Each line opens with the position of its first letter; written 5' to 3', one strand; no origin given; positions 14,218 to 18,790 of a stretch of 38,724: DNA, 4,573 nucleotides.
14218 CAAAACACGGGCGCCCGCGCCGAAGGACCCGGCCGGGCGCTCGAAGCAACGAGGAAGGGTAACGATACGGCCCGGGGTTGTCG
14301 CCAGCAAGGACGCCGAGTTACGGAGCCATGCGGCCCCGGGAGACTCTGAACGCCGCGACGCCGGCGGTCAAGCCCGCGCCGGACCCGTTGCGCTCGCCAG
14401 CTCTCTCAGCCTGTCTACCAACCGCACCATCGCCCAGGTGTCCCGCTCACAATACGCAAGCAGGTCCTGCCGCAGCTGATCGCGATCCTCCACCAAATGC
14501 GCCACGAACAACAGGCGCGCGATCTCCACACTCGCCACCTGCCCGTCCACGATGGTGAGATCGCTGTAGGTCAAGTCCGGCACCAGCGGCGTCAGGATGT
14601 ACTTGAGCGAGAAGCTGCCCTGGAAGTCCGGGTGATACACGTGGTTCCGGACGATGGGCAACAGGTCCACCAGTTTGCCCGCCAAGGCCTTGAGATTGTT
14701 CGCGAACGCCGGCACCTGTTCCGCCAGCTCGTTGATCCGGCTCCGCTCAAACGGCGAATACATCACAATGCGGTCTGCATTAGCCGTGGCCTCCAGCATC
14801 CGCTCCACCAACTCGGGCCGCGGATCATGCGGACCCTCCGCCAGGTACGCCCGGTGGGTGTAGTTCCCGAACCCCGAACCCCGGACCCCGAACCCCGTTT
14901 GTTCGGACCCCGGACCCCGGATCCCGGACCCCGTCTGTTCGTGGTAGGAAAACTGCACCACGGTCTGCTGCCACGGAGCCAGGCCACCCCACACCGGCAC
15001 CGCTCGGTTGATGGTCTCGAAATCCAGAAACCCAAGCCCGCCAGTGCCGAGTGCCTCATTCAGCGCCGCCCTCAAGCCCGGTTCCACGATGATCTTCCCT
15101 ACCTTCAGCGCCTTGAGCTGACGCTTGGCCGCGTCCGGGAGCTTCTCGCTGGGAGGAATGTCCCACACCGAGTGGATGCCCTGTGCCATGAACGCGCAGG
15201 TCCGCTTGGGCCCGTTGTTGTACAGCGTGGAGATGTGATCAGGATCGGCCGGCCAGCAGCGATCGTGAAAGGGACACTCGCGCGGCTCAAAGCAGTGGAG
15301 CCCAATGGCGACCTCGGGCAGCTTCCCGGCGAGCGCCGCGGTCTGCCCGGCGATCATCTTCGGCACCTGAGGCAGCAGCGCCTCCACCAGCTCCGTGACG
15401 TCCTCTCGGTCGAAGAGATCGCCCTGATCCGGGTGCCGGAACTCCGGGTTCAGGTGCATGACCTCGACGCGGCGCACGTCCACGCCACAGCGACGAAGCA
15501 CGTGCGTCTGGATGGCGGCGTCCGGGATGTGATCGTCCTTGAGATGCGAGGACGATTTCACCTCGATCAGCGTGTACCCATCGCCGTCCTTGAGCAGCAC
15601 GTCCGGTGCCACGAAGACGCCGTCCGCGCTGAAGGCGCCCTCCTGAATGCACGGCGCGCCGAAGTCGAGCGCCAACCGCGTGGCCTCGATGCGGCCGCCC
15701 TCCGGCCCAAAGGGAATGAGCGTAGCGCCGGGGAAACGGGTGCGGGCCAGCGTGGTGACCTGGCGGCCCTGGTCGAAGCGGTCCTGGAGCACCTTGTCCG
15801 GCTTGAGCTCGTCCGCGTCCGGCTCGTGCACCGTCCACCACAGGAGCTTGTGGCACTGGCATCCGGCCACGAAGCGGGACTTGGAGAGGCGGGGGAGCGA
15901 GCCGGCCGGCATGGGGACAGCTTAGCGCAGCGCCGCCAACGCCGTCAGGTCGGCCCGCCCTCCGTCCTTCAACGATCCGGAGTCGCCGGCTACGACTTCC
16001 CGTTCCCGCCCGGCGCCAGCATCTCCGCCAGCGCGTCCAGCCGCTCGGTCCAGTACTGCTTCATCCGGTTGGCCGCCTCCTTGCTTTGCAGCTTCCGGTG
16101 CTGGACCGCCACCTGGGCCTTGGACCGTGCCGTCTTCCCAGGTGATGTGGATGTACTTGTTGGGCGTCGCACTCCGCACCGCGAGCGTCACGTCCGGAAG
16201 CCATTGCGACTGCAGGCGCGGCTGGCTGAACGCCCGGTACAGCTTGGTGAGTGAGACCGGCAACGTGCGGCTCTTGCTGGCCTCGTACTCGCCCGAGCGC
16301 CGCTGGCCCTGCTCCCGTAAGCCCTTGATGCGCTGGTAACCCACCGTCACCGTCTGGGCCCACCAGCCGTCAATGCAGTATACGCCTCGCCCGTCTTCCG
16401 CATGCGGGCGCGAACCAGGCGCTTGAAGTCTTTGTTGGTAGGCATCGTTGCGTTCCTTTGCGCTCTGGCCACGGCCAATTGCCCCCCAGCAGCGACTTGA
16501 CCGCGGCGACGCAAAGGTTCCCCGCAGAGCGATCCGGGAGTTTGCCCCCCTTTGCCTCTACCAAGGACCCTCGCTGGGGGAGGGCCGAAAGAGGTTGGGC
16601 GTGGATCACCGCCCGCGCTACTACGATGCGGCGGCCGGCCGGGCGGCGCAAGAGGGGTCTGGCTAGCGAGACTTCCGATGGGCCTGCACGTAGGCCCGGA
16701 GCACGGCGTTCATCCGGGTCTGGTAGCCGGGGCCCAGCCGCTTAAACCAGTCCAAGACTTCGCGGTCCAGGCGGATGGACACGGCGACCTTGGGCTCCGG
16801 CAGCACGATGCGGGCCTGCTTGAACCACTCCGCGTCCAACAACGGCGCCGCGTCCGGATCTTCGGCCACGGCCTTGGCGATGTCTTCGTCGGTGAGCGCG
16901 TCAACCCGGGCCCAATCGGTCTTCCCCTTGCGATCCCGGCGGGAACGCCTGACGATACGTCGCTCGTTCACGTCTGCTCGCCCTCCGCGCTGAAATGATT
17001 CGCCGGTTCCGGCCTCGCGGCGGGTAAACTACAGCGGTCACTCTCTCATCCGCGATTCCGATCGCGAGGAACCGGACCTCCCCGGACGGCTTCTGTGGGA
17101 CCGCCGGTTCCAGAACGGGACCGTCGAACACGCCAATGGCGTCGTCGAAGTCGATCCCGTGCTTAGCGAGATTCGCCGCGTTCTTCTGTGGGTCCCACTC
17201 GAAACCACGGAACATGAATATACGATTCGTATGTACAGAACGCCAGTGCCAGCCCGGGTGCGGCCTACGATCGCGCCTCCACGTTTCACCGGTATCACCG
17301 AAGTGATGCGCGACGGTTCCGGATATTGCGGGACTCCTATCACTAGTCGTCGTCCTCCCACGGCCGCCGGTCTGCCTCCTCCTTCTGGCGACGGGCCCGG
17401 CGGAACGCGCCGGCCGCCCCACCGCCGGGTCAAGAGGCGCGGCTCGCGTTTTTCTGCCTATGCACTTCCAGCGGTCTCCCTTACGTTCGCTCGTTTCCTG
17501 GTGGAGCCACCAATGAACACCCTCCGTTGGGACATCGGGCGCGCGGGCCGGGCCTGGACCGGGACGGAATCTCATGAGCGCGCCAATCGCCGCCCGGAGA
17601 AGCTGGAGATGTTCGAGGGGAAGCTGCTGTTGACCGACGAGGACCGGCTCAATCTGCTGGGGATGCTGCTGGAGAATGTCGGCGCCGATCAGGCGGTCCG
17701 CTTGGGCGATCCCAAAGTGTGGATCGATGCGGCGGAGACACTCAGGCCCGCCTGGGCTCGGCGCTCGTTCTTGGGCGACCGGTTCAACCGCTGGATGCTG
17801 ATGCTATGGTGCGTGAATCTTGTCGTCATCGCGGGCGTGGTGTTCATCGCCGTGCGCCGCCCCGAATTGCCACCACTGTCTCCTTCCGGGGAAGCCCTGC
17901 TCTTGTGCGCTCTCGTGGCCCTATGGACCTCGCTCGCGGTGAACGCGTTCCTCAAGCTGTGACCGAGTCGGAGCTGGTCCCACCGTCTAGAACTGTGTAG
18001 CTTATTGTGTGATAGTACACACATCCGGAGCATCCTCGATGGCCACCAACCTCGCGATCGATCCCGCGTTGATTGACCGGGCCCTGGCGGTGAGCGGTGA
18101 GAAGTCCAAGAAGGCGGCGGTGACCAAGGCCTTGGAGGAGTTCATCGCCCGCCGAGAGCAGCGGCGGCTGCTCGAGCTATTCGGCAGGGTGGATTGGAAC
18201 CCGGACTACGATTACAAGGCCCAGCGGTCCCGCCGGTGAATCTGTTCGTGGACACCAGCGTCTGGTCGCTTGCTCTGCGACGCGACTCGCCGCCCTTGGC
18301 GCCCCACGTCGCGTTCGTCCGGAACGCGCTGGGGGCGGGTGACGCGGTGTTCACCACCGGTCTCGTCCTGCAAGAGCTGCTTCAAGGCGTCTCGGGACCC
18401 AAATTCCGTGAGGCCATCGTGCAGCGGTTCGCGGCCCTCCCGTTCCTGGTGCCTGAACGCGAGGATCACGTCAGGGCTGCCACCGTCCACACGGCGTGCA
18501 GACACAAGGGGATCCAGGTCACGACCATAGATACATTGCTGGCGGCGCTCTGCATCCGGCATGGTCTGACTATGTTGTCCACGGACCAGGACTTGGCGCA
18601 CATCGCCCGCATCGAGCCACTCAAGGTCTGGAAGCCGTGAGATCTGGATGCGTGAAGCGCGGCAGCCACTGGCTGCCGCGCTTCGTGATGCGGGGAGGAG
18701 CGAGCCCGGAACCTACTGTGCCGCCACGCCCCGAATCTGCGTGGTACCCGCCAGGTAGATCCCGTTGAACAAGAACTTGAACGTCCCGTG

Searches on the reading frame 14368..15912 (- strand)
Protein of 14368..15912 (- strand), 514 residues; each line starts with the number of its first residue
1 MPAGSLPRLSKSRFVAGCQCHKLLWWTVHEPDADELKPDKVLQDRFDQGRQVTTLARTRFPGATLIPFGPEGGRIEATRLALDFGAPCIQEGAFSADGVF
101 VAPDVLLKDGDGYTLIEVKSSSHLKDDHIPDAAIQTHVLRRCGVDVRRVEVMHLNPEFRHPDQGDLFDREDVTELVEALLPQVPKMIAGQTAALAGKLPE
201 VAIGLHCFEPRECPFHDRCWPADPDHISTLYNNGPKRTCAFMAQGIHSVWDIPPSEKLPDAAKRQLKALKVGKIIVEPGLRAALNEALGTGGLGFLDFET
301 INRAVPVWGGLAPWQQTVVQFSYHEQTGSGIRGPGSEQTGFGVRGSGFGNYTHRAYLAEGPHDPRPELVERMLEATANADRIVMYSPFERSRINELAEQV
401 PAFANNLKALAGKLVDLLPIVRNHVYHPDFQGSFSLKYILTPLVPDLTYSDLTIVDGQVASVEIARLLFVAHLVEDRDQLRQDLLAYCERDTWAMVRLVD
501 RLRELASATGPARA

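Call 89: search_protein_families(library=pfam, proteins=[window:14368-15912:-], max_evalue=0.001)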
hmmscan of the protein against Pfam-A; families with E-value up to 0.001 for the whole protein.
window:14368-15912:- (514 aa): 2 families
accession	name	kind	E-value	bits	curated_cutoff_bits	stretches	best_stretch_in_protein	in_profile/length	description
PF11074.14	DUF2779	-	3.8e-30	105.2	23.3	1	295-435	2-126/126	Domain of unknown function(DUF2779)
PF13482.12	RNase_H_2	-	5.5e-05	23.6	22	1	353-502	33-164/165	RNase_H superfamily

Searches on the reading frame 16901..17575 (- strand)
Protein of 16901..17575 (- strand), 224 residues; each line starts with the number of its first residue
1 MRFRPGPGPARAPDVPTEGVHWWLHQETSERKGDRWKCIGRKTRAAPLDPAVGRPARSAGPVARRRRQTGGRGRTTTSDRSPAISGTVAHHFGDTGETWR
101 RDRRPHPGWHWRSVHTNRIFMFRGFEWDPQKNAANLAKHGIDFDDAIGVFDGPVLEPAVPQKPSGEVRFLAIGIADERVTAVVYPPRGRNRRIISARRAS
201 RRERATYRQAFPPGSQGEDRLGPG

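Call 90: search_protein_families(library=pfam, proteins=[window:16901-17575:-], max_evalue=0.001)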
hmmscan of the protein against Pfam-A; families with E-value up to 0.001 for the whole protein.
window:16901-17575:- (224 aa): 1 family
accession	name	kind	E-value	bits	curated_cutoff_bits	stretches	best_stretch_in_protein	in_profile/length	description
PF04365.19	BrnT_toxin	-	3.5e-23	82.2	34.5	1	127-203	1-77/77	Ribonuclease toxin, BrnT, of type II toxin-antitoxin system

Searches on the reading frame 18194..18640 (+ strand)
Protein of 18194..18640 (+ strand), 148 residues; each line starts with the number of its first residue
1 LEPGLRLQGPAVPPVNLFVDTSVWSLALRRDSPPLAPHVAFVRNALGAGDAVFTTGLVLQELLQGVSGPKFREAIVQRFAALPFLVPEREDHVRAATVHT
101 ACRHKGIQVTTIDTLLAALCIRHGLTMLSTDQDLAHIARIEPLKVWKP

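Call 90: search_protein_families(library=pfam, proteins=[window:18194-18640:+], max_evalue=0.001)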
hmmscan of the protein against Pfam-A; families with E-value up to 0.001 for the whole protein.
window:18194-18640:+ (148 aa): 1 family
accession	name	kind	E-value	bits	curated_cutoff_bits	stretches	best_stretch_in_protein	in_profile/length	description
PF01850.27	PIN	-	2.6e-13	51.1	23.6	1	18-139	2-119/120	PIN domain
